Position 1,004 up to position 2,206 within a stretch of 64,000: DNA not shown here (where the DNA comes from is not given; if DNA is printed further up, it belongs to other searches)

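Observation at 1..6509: Operon encoding FAAL, ACP-fused alpha-oxoamine synthase, NTase, truncated AsnB-like amidotransferase and MFS exporter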

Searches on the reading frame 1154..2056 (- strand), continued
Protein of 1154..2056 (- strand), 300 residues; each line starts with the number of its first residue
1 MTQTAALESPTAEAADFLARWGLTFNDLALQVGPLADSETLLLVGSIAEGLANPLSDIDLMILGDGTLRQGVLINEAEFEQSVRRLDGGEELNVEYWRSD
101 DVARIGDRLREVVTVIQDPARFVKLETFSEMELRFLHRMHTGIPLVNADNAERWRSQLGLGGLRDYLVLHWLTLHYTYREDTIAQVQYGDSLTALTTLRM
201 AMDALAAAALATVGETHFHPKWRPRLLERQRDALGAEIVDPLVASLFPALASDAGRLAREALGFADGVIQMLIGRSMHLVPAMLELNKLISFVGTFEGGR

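Call 21: find_encoding_contigs(protein=P0002, flank=10000, max_places=2)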
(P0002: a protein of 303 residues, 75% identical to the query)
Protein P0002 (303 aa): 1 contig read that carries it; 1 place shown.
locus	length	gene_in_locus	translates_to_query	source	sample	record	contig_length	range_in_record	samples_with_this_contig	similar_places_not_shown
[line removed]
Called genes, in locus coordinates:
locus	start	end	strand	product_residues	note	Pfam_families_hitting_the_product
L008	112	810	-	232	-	PF01965:DJ-1_PfpI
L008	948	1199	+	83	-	-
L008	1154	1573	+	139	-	PF01850:PIN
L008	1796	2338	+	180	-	-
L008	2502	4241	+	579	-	PF00501:AMP-binding, PF23024:AMP-dom_DIP2-like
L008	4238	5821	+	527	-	PF00550:PP-binding, PF00155:Aminotran_1_2, PF01212:Beta_elim_lyase (weak)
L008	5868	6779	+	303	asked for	PF01909:NTP_transf_2 (weak)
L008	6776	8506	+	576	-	PF13522:GATase_6, PF13537:GATase_7, PF00733:Asn_synthase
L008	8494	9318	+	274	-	PF00293:NUDIX (weak)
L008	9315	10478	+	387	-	PF00334:NDK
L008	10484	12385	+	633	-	PF13522:GATase_6, PF13537:GATase_7, PF00733:Asn_synthase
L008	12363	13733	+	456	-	PF00067:p450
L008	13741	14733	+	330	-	PF01073:3Beta_HSD, PF01370:Epimerase, PF04321:RmlD_sub_bind, PF05368:NmrA, PF13460:NAD_binding_10, PF16363:GDP_Man_Dehyd, PF07993:NAD_binding_4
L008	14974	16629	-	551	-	PF02985:HEAT (faint), PF03130:HEAT_PBS (faint), PF13646:HEAT_2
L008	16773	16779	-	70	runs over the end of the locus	-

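Call 22: find_encoding_contigs(protein=P0014, flank=10000, max_places=2)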
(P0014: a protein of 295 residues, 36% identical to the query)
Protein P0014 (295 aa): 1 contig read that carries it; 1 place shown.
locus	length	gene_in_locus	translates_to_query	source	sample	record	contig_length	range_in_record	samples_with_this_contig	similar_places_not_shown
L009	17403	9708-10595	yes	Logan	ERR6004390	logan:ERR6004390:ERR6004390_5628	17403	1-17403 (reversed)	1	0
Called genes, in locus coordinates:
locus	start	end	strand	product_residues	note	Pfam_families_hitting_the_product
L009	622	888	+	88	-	PF00550:PP-binding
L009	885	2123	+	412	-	PF00155:Aminotran_1_2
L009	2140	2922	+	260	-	PF13489:Methyltransf_23, PF08003:Methyltransf_9, PF05175:MTS (weak), PF01209:Ubie_methyltran (faint), PF08241:Methyltransf_11, PF08242:Methyltransf_12, PF13649:Methyltransf_25, PF13847:Methyltransf_31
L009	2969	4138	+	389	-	-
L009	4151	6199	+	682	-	-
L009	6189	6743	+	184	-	PF00293:NUDIX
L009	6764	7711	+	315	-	PF10977:DUF2797 (weak)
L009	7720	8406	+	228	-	PF02223:Thymidylate_kin (faint)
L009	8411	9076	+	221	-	-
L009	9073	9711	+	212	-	PF02223:Thymidylate_kin, PF13521:AAA_28 (weak)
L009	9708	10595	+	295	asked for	-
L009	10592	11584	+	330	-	PF01073:3Beta_HSD, PF01370:Epimerase, PF04321:RmlD_sub_bind, PF13460:NAD_binding_10, PF16363:GDP_Man_Dehyd, PF07993:NAD_binding_4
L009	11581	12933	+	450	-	PF00067:p450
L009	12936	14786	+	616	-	PF00005:ABC_tran, PF13304:AAA_21 (faint)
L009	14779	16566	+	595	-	PF00005:ABC_tran, PF13304:AAA_21 (faint)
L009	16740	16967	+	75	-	PF05168:HEPN (weak)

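Call 23: find_encoding_contigs(protein=P0004, flank=10000, max_places=2)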
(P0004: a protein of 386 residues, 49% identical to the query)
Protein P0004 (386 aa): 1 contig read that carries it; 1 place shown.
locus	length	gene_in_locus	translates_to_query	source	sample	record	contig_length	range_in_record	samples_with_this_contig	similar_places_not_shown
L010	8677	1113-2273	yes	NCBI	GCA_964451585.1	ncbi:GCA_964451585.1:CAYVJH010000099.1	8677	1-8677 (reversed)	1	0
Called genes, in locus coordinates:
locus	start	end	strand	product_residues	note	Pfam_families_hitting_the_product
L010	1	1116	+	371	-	?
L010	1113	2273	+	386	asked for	PF00550:PP-binding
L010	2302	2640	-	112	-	PF02036:SCP2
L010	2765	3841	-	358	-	PF00334:NDK (weak)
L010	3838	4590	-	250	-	PF00696:AA_kinase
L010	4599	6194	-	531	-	PF00128:Alpha-amylase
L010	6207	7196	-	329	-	PF00248:Aldo_ket_red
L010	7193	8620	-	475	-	PF21269:TreT_GT1, PF20706:GT4-conflict, PF13692:Glyco_trans_1_4, PF13524:Glyco_trans_1_2 (weak), PF00534:Glycos_transf_1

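Call 24: search_solved_structures(query=window:1154-2056:-, max_evalue=10)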
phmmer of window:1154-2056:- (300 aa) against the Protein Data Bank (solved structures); distinct sequences matched with E-value up to 10: 0.
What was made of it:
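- Closest known: Aminoglycoside and lincosamide O-nucleotidyltransferases. Different: No sequence-level match to any PDB entry was found (call 24).
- Tried and rejected: Sequence search of the NTase against the PDB: no hit at E<=10 (call 24), so structure prediction was needed.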

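Call 25: search_solved_structures(query=L001:13385-14515:+, max_evalue=10)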
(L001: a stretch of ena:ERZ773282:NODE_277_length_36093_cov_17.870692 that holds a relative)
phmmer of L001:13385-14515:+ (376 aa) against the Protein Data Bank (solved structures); distinct sequences matched with E-value up to 10: 8.
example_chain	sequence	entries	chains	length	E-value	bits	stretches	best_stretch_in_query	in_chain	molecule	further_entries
2cwk_A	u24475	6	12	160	0.045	16.3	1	49-192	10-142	nucleoside-diphosphate kinase | Nucleoside diphosphate kinase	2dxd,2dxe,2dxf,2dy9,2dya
5x00_A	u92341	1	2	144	0.072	15.6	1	118-194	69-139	Nucleoside diphosphate kinase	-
1xqi_A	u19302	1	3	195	0.13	14.8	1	48-97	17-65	Nucleoside diphosphate kinase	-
3vvt_A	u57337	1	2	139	0.14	14.7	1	48-190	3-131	Nucleoside diphosphate kinase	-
1w7w_A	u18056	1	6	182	0.31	13.6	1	38-191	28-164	NUCLEOSIDE DIPHOSPHATE KINASE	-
3ejm_A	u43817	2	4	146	1.4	11.3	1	49-195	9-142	Nucleoside diphosphate kinase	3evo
3emt_A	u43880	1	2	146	1.8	11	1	49-195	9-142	Nucleoside diphosphate kinase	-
3em1_A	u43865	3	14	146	2.3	10.7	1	49-195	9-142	Nucleoside diphosphate kinase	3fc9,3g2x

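Call 26: search_solved_structures(query=L001:10900-12573:+, max_evalue=0.001)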
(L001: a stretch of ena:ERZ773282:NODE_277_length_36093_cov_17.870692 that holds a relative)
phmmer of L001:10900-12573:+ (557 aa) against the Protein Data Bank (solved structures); distinct sequences matched with E-value up to 0.001: 2.
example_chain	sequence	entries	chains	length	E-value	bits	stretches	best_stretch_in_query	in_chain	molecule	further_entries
7ylz_A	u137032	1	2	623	3.1e-15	59.1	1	23-278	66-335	hydroxyamidotransferase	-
1ct9_A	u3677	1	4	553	1.1e-10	44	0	53-114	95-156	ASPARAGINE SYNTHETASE B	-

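Call 30: find_homologous_proteins(query=L001:13385-14515:+, max_evalue=0.001)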
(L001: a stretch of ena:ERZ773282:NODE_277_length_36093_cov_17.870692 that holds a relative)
Query L001:13385-14515:+ (376 aa): 4 proteins with E <= 0.001 among 8000 candidates.
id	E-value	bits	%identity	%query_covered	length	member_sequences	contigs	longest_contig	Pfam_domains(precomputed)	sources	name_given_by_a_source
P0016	2.4e-240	815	100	100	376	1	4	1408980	PF00334.25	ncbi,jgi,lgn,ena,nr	ncbi:MAG TPA: nucleoside-diphosphate kinase [Thermoanaerobaculia bacterium]|nr:nucleoside-diphosphat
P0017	6.0e-136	472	64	96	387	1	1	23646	PF00334.25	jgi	jgi:nucleoside diphosphate kinase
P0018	3.2e-74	269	44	96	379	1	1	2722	PF00334.25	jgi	-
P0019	3.7e-37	147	33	89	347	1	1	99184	PF00334.25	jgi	jgi:nucleoside diphosphate kinase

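Call 31: find_related_loci(query=A1, collection=genome_contigs, flank=10000)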
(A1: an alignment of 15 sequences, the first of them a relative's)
Query A1 (300 aa) in genome_contigs; peptide patterns used: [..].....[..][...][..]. (x = any residue, [..] = any of these).
34 stretches matched a pattern; 2 encode a relative of the query (tblastn E <= 1e-3); 2 distinct loci.
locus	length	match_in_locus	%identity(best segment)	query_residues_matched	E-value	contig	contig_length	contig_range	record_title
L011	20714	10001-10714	40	7-247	6e-39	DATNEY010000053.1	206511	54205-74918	MAG TPA_asm: Vicinamibacterales bacterium isolate SMAG_U11280 k141_4986659, whole genome shotgun sequence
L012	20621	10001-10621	35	17-222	3e-22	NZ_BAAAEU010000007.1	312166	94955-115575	Dokdonella soli strain JCM 15421 sequence07, whole genome shotgun sequence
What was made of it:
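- Tried and rejected: Genome-collection scan with the NTase alignment: only two loci were found (call 31).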

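Call 35: search_protein_families(library=pfam, proteins=[L012:6999-8051:+, L012:8859-9995:+, L012:9983-10879:+, L012:10876-11514:+, L012:11474-12859:+, L012:12852-13871:+, L012:5900-6532:+, L010:1-1116:+, L010:2765-3841:-, L012:3609-5435:+], max_evalue=0.01)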
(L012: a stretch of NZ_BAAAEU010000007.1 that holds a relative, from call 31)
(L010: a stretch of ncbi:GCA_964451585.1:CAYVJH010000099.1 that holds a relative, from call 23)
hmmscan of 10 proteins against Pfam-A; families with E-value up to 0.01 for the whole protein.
L012:6999-8051:+ (350 aa): 1 family
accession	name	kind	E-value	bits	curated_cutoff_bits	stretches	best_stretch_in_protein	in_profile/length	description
PF00487.30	FA_desaturase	-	3.5e-27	96.2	29.7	1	62-300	3-234/253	Fatty acid desaturase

L012:8859-9995:+ (378 aa): 1 family
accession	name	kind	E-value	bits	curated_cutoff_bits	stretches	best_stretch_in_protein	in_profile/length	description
PF14907.12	NTP_transf_5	-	5.2e-15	56.1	31.2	1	45-339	9-245/249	Uncharacterised nucleotidyltransferase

L012:9983-10879:+ (298 aa): 4 families
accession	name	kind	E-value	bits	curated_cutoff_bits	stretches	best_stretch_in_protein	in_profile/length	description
PF01909.29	NTP_transf_2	-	7.8e-05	23.4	21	1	31-57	17-43/93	Nucleotidyltransferase domain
PF19464.4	DUF6001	-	0.0001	22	25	1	6-224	14-219/348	Family of unknown function (DUF6001)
PF22600.2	MTPAP-like_central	-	0.002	18.7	27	1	17-62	28-73/139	Poly(A) RNA polymerase, mitochondrial-like, central palm domain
PF18765.7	Polbeta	-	0.0079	16.8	26.9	0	30-65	15-52/93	Polymerase beta, Nucleotidyltransferase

L012:10876-11514:+ (212 aa): 0 families

L012:11474-12859:+ (461 aa): 1 family
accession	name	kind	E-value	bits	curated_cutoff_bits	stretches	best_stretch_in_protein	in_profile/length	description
PF00202.27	Aminotran_3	-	7.9e-81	272.2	30.5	1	54-451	15-403/403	Aminotransferase class-III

L012:12852-13871:+ (339 aa): 3 families
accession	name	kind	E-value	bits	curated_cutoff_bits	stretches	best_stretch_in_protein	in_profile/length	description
PF08240.17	ADH_N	-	4.6e-28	98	23.5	1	26-135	2-103/104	Alcohol dehydrogenase GroES-like domain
PF16912.11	Glu_dehyd_C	-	2.5e-05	24.3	34.9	1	144-313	5-198/211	Glucose dehydrogenase C-terminus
PF00107.32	ADH_zinc_N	-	0.00011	22.5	31.8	1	222-276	57-113/129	Zinc-binding dehydrogenase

L012:5900-6532:+ (210 aa): 2 families
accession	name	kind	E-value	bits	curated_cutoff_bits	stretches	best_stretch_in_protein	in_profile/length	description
PF13328.12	HD_4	-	6e-25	88.2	27.2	1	9-139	1-127/156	HD domain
PF01966.28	HD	-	5.7e-07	30.3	22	1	29-135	1-115/116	HD domain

L010:1-1116:+ (371 aa): 4 families
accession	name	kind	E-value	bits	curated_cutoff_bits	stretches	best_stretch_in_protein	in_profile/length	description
PF00109.32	ketoacyl-synt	-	3.7e-35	122.2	20.8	1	16-195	78-249/252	Beta-ketoacyl synthase, N-terminal domain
PF02801.28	Ketoacyl-synt_C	-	5.5e-35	120.4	20.8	1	206-318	1-118/119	Beta-ketoacyl synthase, C-terminal domain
PF00108.29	Thiolase_N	-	8.6e-05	22.5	26.4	1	102-142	72-112/260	Thiolase, N-terminal domain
PF08545.16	ACP_syn_III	-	0.0098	16.2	24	0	111-139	3-31/80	3-Oxoacyl-[acyl-carrier-protein (ACP)] synthase III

L010:2765-3841:- (358 aa): 1 family
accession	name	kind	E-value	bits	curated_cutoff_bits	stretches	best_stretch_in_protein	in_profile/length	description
PF00334.24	NDK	-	1.3e-05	25.5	27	1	128-185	77-133/135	Nucleoside diphosphate kinase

L012:3609-5435:+ (608 aa): 0 families

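Call 36: predict_structure(alignment_id=A1)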
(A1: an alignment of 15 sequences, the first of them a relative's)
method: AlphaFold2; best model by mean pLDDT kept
length: 300 residues; sequences in the alignment: 15
mean_pLDDT: 90.2   pTM: 0.87
mean pLDDT of the five models: 90.2, 89.0, 89.0, 88.4, 88.1
residues with pLDDT >= 90: 236; 70-90: 44; 50-70: 10; < 50: 10
segments of 3 or more residues with pLDDT < 50: 1-7, 298-300
pLDDT, mean of each block of 10 residues (from residue 1): 50 95 96 92 97 95 87 80 92 95 95 91 86 96 97 95 95 94 95 96 98 95 96 96 93 93 93 90 82 51
secondary structure, 60 per line:
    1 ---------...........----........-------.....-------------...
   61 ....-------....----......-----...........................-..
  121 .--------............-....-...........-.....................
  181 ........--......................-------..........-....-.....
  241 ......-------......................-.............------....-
elements in order: H10-20 H25-32 E40-44 E58-64 E72-75 E80-85 E91-98 H99-117 H130-141 E143-146 H148-158 H160-188 H191-212 H220-229 H231-234 H236-246 H254-275 H277-289 H296-299
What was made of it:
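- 1154..2056 (-): Pol-beta-superfamily nucleotidyltransferase with a helical C-terminal domain (300 aa). G45-S46, D57, D59 and E91 are conserved. AF2 model with pLDDT 90 (call 36).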
